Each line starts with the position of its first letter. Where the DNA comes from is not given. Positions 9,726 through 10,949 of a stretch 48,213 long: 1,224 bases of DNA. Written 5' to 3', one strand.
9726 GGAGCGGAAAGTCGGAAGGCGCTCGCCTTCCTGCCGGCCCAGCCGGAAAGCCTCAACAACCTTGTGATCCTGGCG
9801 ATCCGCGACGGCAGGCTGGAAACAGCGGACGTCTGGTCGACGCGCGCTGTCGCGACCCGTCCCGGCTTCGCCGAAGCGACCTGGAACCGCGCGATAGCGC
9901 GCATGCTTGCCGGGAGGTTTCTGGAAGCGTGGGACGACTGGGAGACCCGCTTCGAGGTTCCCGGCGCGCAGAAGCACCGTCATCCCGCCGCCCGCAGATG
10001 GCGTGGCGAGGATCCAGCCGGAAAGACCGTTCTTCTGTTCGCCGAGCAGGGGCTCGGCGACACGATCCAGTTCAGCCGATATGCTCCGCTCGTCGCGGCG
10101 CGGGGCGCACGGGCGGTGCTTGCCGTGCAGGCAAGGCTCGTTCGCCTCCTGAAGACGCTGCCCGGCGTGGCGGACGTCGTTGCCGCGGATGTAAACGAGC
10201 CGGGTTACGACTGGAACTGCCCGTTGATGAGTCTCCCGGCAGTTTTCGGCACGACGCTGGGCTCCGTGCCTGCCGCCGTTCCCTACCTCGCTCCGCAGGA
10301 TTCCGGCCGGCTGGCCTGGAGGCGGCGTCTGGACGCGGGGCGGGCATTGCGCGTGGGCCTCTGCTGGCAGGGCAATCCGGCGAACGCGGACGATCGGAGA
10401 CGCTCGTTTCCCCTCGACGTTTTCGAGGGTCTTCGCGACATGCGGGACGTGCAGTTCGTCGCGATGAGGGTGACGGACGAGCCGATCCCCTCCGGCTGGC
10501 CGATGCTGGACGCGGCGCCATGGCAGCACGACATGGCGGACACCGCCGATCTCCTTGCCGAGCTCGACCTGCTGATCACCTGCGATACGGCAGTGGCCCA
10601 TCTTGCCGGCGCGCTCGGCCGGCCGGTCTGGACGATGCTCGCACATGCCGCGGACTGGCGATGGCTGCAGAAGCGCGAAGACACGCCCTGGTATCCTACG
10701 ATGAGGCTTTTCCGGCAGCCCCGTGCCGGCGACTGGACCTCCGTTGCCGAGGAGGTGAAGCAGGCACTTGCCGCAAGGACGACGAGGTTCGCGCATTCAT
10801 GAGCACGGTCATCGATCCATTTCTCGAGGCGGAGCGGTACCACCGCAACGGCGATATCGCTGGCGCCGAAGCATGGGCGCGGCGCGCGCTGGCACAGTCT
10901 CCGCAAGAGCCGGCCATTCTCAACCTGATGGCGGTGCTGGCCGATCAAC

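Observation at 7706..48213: Four TPR-GT9 (heptosyltransferase-like) fusions interleaved with the GT41 paralogs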

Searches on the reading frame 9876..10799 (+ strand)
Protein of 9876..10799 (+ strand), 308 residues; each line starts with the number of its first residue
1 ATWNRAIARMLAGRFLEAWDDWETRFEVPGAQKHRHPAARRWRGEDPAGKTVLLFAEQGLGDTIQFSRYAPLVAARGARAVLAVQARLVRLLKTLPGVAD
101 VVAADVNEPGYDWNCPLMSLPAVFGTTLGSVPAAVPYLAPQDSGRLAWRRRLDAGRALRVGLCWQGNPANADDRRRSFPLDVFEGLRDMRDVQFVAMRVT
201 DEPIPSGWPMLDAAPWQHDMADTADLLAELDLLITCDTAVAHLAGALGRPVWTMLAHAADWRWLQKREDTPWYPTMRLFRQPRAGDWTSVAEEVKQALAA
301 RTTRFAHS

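Call 18: find_homologous_proteins(query=window:9876-10799:+, max_evalue=0.00001)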
Query window:9876-10799:+ (308 aa): 7898 proteins with E <= 0.00001 among 8000 candidates; the best 120 are listed.
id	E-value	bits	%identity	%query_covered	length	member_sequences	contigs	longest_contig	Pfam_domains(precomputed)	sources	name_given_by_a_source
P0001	1.3e-200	683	97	100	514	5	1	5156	PF13431.13,PF13424.13,PF01075.24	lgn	-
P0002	1.4e-180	617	88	100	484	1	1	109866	-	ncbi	-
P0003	1.1e-144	500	74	97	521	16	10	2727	PF13431.13,PF01075.24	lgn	-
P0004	2.0e-141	489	74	97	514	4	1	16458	PF14559.13,PF13431.13,PF01075.24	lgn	-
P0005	2.1e-140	486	73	98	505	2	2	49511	PF13431.13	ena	-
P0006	1.1e-94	335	55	96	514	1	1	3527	-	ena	-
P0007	5.5e-91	323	70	69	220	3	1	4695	-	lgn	-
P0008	1.5e-90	322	52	97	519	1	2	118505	PF14559.13,PF13431.13,PF13414.13,PF13432.13,PF13428.13,PF13181.13,PF01075.24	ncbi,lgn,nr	ncbi:MAG: hypothetical protein HYR63_24665 [Proteobacteria bacterium]|nr:hypothetical protein [Pseud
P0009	3.0e-90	321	75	61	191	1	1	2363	PF01075.24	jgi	jgi:hypothetical protein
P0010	4.5e-83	297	50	95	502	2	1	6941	PF13431.13,PF23914.2,PF13414.13,PF13176.13,PF13428.13,PF13374.13,PF14559.13,PF24575.2,PF13371.13,PF00515.35,PF13424.13,PF13432.13,PF13181.13,PF01075.24,PF07719.24,PF13174.13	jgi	jgi:Flp pilus assembly protein TadD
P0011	1.4e-82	295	53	90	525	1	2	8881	PF13431.13,PF23914.2,PF13414.13,PF13176.13,PF13428.13,PF13374.13,PF07721.21,PF14559.13,PF24575.2,PF13371.13,PF17874.8,PF00515.35,PF12895.14,PF13424.13,PF21033.5,PF13432.13,PF13429.13,PF13181.13,PF01075.24,PF07719.24,PF13174.13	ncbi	ncbi:MAG: tetratricopeptide repeat protein [Candidatus Rokuibacteriota bacterium]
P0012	1.9e-81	292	47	94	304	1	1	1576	PF01075.24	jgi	jgi:hypothetical protein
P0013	2.3e-81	292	50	96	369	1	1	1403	PF14559.13,PF13431.13,PF13414.13,PF13371.13,PF00515.35,PF13432.13,PF13428.13,PF01075.24,PF07719.24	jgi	-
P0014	3.6e-80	288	52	94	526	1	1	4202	PF03704.24,PF13431.13,PF23914.2,PF13414.13,PF13176.13,PF13428.13,PF13374.13,PF14559.13,PF24575.2,PF13371.13,PF00515.35,PF12895.14,PF13424.13,PF21033.5,PF13432.13,PF13429.13,PF13181.13,PF01075.24,PF07719.24,PF13174.13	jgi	-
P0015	3.7e-80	288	49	97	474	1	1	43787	PF13431.13,PF13414.13,PF13176.13,PF13428.13,PF13374.13,PF14559.13,PF13371.13,PF00515.35,PF13424.13,PF13432.13,PF13181.13,PF01075.24,PF07719.24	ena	-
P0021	7.3e-79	283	47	100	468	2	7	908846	PF13431.13,PF13414.13,PF13176.13,PF13428.13,PF13374.13,PF14559.13,PF24575.2,PF13371.13,PF17874.8,PF00515.35,PF13424.13,PF13432.13,PF13181.13,PF01075.24,PF07719.24,PF13174.13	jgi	jgi:Flp pilus assembly protein TadD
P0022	9.1e-79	283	49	97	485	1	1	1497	PF13431.13,PF13414.13,PF13176.13,PF13428.13,PF13374.13,PF14559.13,PF13371.13,PF00515.35,PF13424.13,PF13432.13,PF13181.13,PF01075.24,PF07719.24,PF13174.13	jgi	jgi:tetratricopeptide (TPR) repeat protein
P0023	1.3e-78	282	44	99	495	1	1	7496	PF25063.1,PF13431.13,PF23914.2,PF13414.13,PF13176.13,PF13428.13,PF13374.13,PF14559.13,PF24575.2,PF13371.13,PF17874.8,PF00515.35,PF13424.13,PF21033.5,PF13432.13,PF13429.13,PF13181.13,PF01075.24,PF07719.24,PF13174.13,PF10373.16,PF20308.5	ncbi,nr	ncbi:MAG: tetratricopeptide repeat-containing glycosyltransferase family protein [Thermodesulfovibri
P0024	1.6e-78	282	51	96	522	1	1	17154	PF13414.13,PF13374.13,PF07721.21,PF24575.2,PF00515.35,PF13424.13,PF13429.13,PF01075.24,PF14561.13,PF07719.24,PF13174.13,PF20308.5,PF25063.1,PF13431.13,PF23914.2,PF13176.13,PF13428.13,PF14559.13,PF13371.13,PF17874.8,PF12895.14,PF21033.5,PF13432.13,PF13181.13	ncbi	-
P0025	1.8e-78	282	50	98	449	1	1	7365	PF13431.13,PF13414.13,PF13428.13,PF13374.13,PF14559.13,PF24575.2,PF00515.35,PF12895.14,PF13424.13,PF13432.13,PF13181.13,PF01075.24,PF07719.24,PF13174.13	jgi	-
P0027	1.8e-78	282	45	97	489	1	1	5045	PF25063.1,PF13431.13,PF23914.2,PF13414.13,PF13176.13,PF13428.13,PF13374.13,PF14559.13,PF24575.2,PF00515.35,PF12895.14,PF13424.13,PF13432.13,PF13181.13,PF01075.24,PF07719.24,PF13174.13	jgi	-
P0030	2.5e-78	282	46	100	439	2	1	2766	PF13431.13,PF23914.2,PF13414.13,PF13176.13,PF13428.13,PF13374.13,PF07721.21,PF14559.13,PF24575.2,PF13371.13,PF00515.35,PF13424.13,PF13432.13,PF13181.13,PF01075.24,PF07719.24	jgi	-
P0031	2.6e-78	281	52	97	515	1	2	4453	PF03704.24,PF13431.13,PF13414.13,PF13176.13,PF13428.13,PF14559.13,PF13371.13,PF00515.35,PF12895.14,PF13424.13,PF13432.13,PF13181.13,PF01075.24,PF07719.24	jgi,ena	-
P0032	3.1e-78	281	51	94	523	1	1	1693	PF03704.24,PF13431.13,PF23914.2,PF13414.13,PF13176.13,PF13428.13,PF13374.13,PF07721.21,PF14559.13,PF24575.2,PF13371.13,PF00515.35,PF12895.14,PF13424.13,PF21033.5,PF13432.13,PF13429.13,PF13181.13,PF01075.24,PF07719.24,PF13174.13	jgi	-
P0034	3.5e-78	281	45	95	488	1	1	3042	PF25063.1,PF13431.13,PF23914.2,PF25060.1,PF13414.13,PF13176.13,PF13428.13,PF13374.13,PF14559.13,PF24575.2,PF13371.13,PF17874.8,PF00515.35,PF12895.14,PF13424.13,PF21033.5,PF13432.13,PF13181.13,PF01075.24,PF07719.24,PF13174.13,PF20308.5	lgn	-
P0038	1.2e-77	279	45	99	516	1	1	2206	PF13431.13,PF23914.2,PF13414.13,PF13176.13,PF13428.13,PF13374.13,PF07721.21,PF14559.13,PF13371.13,PF00515.35,PF12895.14,PF13424.13,PF13432.13,PF13181.13,PF01075.24,PF07719.24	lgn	-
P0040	1.4e-77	279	47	95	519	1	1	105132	PF25063.1,PF03704.24,PF13431.13,PF23914.2,PF13414.13,PF13176.13,PF13428.13,PF13374.13,PF07721.21,PF14559.13,PF24575.2,PF13371.13,PF00515.35,PF12895.14,PF13424.13,PF21033.5,PF13432.13,PF13181.13,PF01075.24,PF07719.24,PF13174.13,PF20308.5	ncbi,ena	-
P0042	1.5e-77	279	47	95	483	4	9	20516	PF25063.1,PF13431.13,PF23914.2,PF13414.13,PF13176.13,PF13428.13,PF13374.13,PF07721.21,PF14559.13,PF24575.2,PF13371.13,PF00515.35,PF12895.14,PF13424.13,PF13432.13,PF13181.13,PF01075.24,PF07719.24,PF13174.13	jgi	jgi:Flp pilus assembly protein TadD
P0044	1.6e-77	279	48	100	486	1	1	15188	PF13431.13,PF13414.13,PF13176.13,PF13428.13,PF13374.13,PF07721.21,PF14559.13,PF24575.2,PF13371.13,PF00515.35,PF13424.13,PF13432.13,PF13181.13,PF01075.24,PF07719.24,PF13174.13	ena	-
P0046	1.7e-77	279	46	100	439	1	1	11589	PF13431.13,PF23914.2,PF13414.13,PF13176.13,PF13428.13,PF13374.13,PF07721.21,PF14559.13,PF24575.2,PF13371.13,PF00515.35,PF13424.13,PF13432.13,PF13181.13,PF01075.24,PF07719.24,PF13174.13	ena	-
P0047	1.7e-77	279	49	96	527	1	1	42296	PF13431.13,PF23914.2,PF13414.13,PF13176.13,PF13428.13,PF13374.13,PF14559.13,PF24575.2,PF00515.35,PF13424.13,PF13432.13,PF13181.13,PF01075.24,PF07719.24,PF13174.13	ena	-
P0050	2.3e-77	278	49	97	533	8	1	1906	PF13431.13,PF23914.2,PF13414.13,PF13176.13,PF13428.13,PF13374.13,PF07721.21,PF14559.13,PF24575.2,PF13371.13,PF00515.35,PF12895.14,PF13424.13,PF21033.5,PF13432.13,PF13429.13,PF13181.13,PF01075.24,PF07719.24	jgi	jgi:tetratricopeptide (TPR) repeat protein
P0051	2.5e-77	278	46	99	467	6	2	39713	PF13431.13,PF23914.2,PF13414.13,PF13176.13,PF13428.13,PF07721.21,PF14559.13,PF00515.35,PF13424.13,PF13432.13,PF13181.13,PF01075.24,PF07719.24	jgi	jgi:hypothetical protein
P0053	3.1e-77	278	50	97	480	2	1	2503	PF13431.13,PF13414.13,PF13176.13,PF13428.13,PF13374.13,PF14559.13,PF13371.13,PF00515.35,PF13424.13,PF13432.13,PF13181.13,PF01075.24,PF07719.24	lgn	-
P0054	4.3e-77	277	47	100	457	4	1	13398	PF13431.13,PF23914.2,PF13414.13,PF13176.13,PF13428.13,PF13374.13,PF14559.13,PF24575.2,PF13371.13,PF17874.8,PF00515.35,PF13424.13,PF13432.13,PF13181.13,PF01075.24,PF07719.24,PF13174.13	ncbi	ncbi:MAG: tetratricopeptide repeat protein [Terracidiphilus sp.]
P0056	5.2e-77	277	49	97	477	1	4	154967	PF13431.13,PF13414.13,PF13176.13,PF13428.13,PF13374.13,PF14559.13,PF13371.13,PF00515.35,PF13424.13,PF13432.13,PF13181.13,PF01075.24,PF07719.24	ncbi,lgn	-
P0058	6.2e-77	277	50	95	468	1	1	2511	PF13431.13,PF13414.13,PF13176.13,PF13428.13,PF13374.13,PF14559.13,PF13371.13,PF00515.35,PF13424.13,PF13432.13,PF13181.13,PF01075.24,PF07719.24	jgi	jgi:hypothetical protein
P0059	7.0e-77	277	-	-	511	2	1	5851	PF00515.35,PF13424.13,PF01075.24,PF07719.24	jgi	jgi:tetratricopeptide (TPR) repeat protein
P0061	7.0e-77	277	48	97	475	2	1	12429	PF13431.13,PF23914.2,PF13414.13,PF13176.13,PF13428.13,PF13374.13,PF07721.21,PF14559.13,PF13371.13,PF17874.8,PF00515.35,PF13424.13,PF13432.13,PF13181.13,PF01075.24,PF07719.24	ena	-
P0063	8.5e-77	277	49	92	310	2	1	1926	PF01075.24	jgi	jgi:hypothetical protein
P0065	9.0e-77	276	50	97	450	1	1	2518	PF13431.13,PF13414.13,PF13176.13,PF13428.13,PF13374.13,PF14559.13,PF13371.13,PF00515.35,PF13424.13,PF13432.13,PF13181.13,PF01075.24,PF07719.24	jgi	jgi:hypothetical protein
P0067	9.3e-77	276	49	97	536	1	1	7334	PF13431.13,PF13414.13,PF13176.13,PF13428.13,PF14559.13,PF00515.35,PF12895.14,PF13424.13,PF13432.13,PF13429.13,PF13181.13,PF01075.24,PF07719.24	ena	-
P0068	9.4e-77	276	45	97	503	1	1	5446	PF13431.13,PF23914.2,PF13414.13,PF13176.13,PF13428.13,PF13374.13,PF14559.13,PF24575.2,PF13371.13,PF00515.35,PF12895.14,PF13424.13,PF13432.13,PF13181.13,PF01075.24,PF07719.24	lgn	-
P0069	1.1e-76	276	48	99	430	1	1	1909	PF13431.13,PF23914.2,PF13414.13,PF13428.13,PF13374.13,PF14559.13,PF00515.35,PF13424.13,PF13432.13,PF13181.13,PF01075.24,PF07719.24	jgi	jgi:hypothetical protein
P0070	1.5e-76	276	48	97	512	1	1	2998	PF25063.1,PF13431.13,PF09976.16,PF23914.2,PF13414.13,PF13176.13,PF13428.13,PF13374.13,PF07721.21,PF14559.13,PF24575.2,PF13371.13,PF17874.8,PF00515.35,PF12895.14,PF13424.13,PF21033.5,PF13432.13,PF13181.13,PF01075.24,PF07719.24,PF13174.13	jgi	-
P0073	1.9e-76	275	48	97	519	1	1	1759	PF13431.13,PF23914.2,PF13414.13,PF13176.13,PF12569.15,PF13428.13,PF13374.13,PF14559.13,PF13371.13,PF00515.35,PF12895.14,PF13424.13,PF13432.13,PF13181.13,PF01075.24,PF07719.24,PF13174.13,PF20308.5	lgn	-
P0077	2.9e-76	275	49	97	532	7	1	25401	PF13431.13,PF13414.13,PF13176.13,PF13428.13,PF25064.2,PF14559.13,PF13371.13,PF00515.35,PF13424.13,PF13432.13,PF13181.13,PF01075.24,PF07719.24,PF13174.13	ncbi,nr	ncbi:MAG: tetratricopeptide repeat protein [Hyphomicrobiales bacterium]|nr:tetratricopeptide repeat 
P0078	3.1e-76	275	47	93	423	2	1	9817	PF14559.13,PF13431.13,PF13414.13,PF00515.35,PF13424.13,PF13432.13,PF13428.13,PF13181.13,PF01075.24,PF07719.24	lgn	-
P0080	3.4e-76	275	49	95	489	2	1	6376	PF13431.13,PF13414.13,PF13176.13,PF13428.13,PF13374.13,PF14559.13,PF13371.13,PF00515.35,PF12895.14,PF13424.13,PF13432.13,PF13429.13,PF13181.13,PF01075.24,PF07719.24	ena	-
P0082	4.4e-76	274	50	98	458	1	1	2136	PF13431.13,PF23914.2,PF13414.13,PF13176.13,PF13428.13,PF25064.2,PF14559.13,PF00515.35,PF13424.13,PF13432.13,PF13181.13,PF01075.24,PF07719.24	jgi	-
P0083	4.7e-76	274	46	97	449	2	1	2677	PF13431.13,PF23914.2,PF13414.13,PF13176.13,PF13428.13,PF13374.13,PF14559.13,PF24575.2,PF13371.13,PF00515.35,PF12895.14,PF13424.13,PF13432.13,PF13181.13,PF01075.24,PF07719.24,PF13174.13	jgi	jgi:hypothetical protein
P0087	5.8e-76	274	46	97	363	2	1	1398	PF14559.13,PF13431.13,PF13414.13,PF00515.35,PF13432.13,PF13181.13,PF01075.24,PF07719.24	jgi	jgi:hypothetical protein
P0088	6.0e-76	274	45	97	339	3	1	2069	PF01075.24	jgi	jgi:hypothetical protein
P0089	7.5e-76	273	43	100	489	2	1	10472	PF13431.13,PF23914.2,PF13414.13,PF13176.13,PF13428.13,PF13374.13,PF14559.13,PF00515.35,PF12895.14,PF13424.13,PF13432.13,PF13181.13,PF01075.24,PF07719.24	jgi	jgi:Flp pilus assembly protein TadD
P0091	8.2e-76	273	54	84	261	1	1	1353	PF01075.24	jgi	jgi:hypothetical protein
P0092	8.3e-76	273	47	95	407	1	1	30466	PF14559.13,PF24575.2,PF13431.13,PF13414.13,PF00515.35,PF13424.13,PF13432.13,PF13428.13,PF01075.24,PF07719.24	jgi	jgi:hypothetical protein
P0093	8.8e-76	273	47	95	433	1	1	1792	PF03704.24,PF13431.13,PF13414.13,PF13176.13,PF13428.13,PF13374.13,PF07721.21,PF14559.13,PF24575.2,PF00515.35,PF13424.13,PF13432.13,PF13181.13,PF01075.24,PF07719.24,PF13174.13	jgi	jgi:tetratricopeptide repeat protein/glycosyl transferase family 9 (putative heptosyltransferase)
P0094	1.0e-75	273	47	96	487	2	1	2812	PF13431.13,PF23914.2,PF13414.13,PF13176.13,PF13428.13,PF13374.13,PF14559.13,PF24575.2,PF13371.13,PF00515.35,PF13424.13,PF13432.13,PF13181.13,PF01075.24,PF07719.24,PF13174.13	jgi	jgi:Tfp pilus assembly protein PilF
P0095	1.0e-75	273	46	100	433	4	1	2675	PF13431.13,PF23914.2,PF13414.13,PF13176.13,PF13428.13,PF13374.13,PF07721.21,PF14559.13,PF24575.2,PF13371.13,PF00515.35,PF13424.13,PF13432.13,PF13181.13,PF01075.24,PF07719.24,PF13174.13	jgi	jgi:hypothetical protein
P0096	1.0e-75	273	49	98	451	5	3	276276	PF13431.13,PF13414.13,PF13428.13,PF13374.13,PF14559.13,PF24575.2,PF13371.13,PF00515.35,PF12895.14,PF13424.13,PF13432.13,PF13181.13,PF01075.24,PF07719.24,PF13174.13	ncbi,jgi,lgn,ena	jgi:hypothetical protein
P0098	1.1e-75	273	47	98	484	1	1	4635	PF13431.13,PF23914.2,PF13414.13,PF13176.13,PF13428.13,PF25064.2,PF13374.13,PF07721.21,PF14559.13,PF24575.2,PF13371.13,PF17874.8,PF00515.35,PF12895.14,PF13424.13,PF21033.5,PF13432.13,PF13181.13,PF01075.24,PF07719.24,PF13174.13,PF20308.5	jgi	jgi:tetratricopeptide (TPR) repeat protein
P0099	1.2e-75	273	46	97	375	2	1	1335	PF14559.13,PF13414.13,PF00515.35,PF13424.13,PF13176.13,PF13432.13,PF13428.13,PF01075.24,PF07719.24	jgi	jgi:hypothetical protein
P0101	1.3e-75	273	45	96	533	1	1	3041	PF13431.13,PF23914.2,PF13414.13,PF13176.13,PF13428.13,PF13374.13,PF07721.21,PF14559.13,PF24575.2,PF00515.35,PF12895.14,PF13424.13,PF21033.5,PF13432.13,PF13181.13,PF01075.24,PF07719.24,PF13174.13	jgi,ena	jgi:tetratricopeptide (TPR) repeat protein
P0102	1.4e-75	273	48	90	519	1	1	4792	PF13431.13,PF23914.2,PF13414.13,PF13176.13,PF24885.2,PF13428.13,PF13374.13,PF14559.13,PF24575.2,PF13371.13,PF00515.35,PF12895.14,PF13424.13,PF21033.5,PF13432.13,PF13429.13,PF13181.13,PF01075.24,PF07719.24,PF13174.13,PF20308.5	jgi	jgi:Flp pilus assembly protein TadD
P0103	1.4e-75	272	47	98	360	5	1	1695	PF14559.13,PF13431.13,PF01075.24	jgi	jgi:tetratricopeptide (TPR) repeat protein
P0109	2.0e-75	272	46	97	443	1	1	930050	PF14559.13,PF13431.13,PF13414.13,PF00515.35,PF13424.13,PF13432.13,PF13428.13,PF13181.13,PF07719.24,PF13374.13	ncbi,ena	-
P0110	2.0e-75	272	47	97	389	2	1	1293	PF14559.13,PF13414.13,PF00515.35,PF13432.13,PF13428.13,PF13181.13,PF01075.24,PF07719.24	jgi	-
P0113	2.5e-75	272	-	-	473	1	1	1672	PF13414.13,PF00515.35,PF13432.13,PF01075.24,PF07719.24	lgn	-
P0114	2.6e-75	272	47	96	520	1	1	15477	PF13431.13,PF23914.2,PF13414.13,PF13176.13,PF13428.13,PF13374.13,PF14559.13,PF24575.2,PF13371.13,PF00515.35,PF12895.14,PF13424.13,PF21033.5,PF13432.13,PF13429.13,PF13181.13,PF01075.24,PF07719.24,PF13174.13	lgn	-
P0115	2.6e-75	272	50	98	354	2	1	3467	PF13432.13,PF01075.24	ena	-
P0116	2.7e-75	272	48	95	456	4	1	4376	PF14559.13,PF13431.13,PF13414.13,PF00515.35,PF13424.13,PF13432.13,PF13428.13,PF13181.13,PF01075.24,PF07719.24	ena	-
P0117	2.8e-75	272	50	93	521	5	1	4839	PF13431.13,PF23914.2,PF13414.13,PF13176.13,PF13428.13,PF13374.13,PF14559.13,PF24575.2,PF00515.35,PF12895.14,PF13424.13,PF13432.13,PF13181.13,PF01075.24,PF07719.24,PF13174.13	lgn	-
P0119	3.5e-75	271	50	93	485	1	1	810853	PF14559.13,PF24575.2,PF13432.13,PF13428.13,PF01075.24,PF07719.24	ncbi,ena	-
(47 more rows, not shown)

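Call 20: search_solved_structures(query=A2, max_evalue=10, show_alignments=3)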
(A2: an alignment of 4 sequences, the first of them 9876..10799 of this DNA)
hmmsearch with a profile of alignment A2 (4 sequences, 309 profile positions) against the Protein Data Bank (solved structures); distinct sequences matched with E-value up to 10: 0.

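Call 40: search_solved_structures(query=A4, max_evalue=10, show_alignments=3)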
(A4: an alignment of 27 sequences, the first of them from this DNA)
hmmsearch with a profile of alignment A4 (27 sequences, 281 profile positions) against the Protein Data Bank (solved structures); distinct sequences matched with E-value up to 10: 4.
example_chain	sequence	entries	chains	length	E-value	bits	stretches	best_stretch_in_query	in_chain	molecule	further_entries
8f2u_T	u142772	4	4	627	0.19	14.2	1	145-241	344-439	Coiled-coil domain-containing protein 22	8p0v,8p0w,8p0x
2gt1_A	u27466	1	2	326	0.25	13.8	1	177-230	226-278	Lipopolysaccharide heptosyltransferase-1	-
6dfe_A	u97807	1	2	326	0.25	13.8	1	177-230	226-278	ADP-heptose--LPS heptosyltransferase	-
2h1f_A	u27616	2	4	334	0.26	13.8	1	177-230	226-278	Lipopolysaccharide heptosyltransferase-1 | Lipopolysaccharide heptosyltransferase 1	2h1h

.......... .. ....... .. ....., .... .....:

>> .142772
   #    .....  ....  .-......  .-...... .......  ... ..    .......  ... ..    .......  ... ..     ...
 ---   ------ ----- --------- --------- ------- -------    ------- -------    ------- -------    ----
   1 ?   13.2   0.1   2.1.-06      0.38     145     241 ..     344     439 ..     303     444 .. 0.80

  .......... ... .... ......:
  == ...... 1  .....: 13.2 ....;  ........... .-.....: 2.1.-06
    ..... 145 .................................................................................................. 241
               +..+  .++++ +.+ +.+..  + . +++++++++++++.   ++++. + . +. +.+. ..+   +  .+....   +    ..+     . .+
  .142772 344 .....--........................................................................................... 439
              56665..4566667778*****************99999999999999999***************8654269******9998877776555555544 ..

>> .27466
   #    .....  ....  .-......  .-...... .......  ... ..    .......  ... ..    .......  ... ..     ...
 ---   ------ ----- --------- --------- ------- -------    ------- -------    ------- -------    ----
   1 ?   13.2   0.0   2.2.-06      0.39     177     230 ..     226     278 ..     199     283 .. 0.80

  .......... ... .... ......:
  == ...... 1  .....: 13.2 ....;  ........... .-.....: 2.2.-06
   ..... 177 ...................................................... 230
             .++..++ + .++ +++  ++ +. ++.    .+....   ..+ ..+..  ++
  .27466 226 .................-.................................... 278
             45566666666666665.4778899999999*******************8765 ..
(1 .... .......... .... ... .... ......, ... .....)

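Call 63: search_protein_representatives(protein=window:9963-10799:+)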
Query: 279 residues. Proteins with E-value up to 0.001 (for the whole library): 40576; up to 1e-10: 32843; up to 1e-30: 18015. The best 150 are listed.
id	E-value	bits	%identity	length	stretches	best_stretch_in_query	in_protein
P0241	0.0e+00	1122.2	47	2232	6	10-271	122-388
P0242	0.0e+00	1078.2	44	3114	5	12-272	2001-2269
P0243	0.0e+00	1062.3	46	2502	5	12-275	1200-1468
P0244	6.6e-274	921.5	41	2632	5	12-269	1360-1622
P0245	1.9e-272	916.7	42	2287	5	10-277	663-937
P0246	1.3e-261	881.2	47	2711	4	9-270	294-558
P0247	8.5e-260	875.2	38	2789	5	10-270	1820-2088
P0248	3.8e-252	850.1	41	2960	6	5-273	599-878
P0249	1.4e-250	844.9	43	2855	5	11-269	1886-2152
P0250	9.0e-245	825.9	46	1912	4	12-271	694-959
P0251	4.2e-242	817.1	40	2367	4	6-269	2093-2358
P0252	3.2e-238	804.4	38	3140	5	11-271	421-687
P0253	4.7e-237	800.6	46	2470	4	11-274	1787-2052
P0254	2.8e-236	798.0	46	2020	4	12-273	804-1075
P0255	2.3e-235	795.0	43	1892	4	11-273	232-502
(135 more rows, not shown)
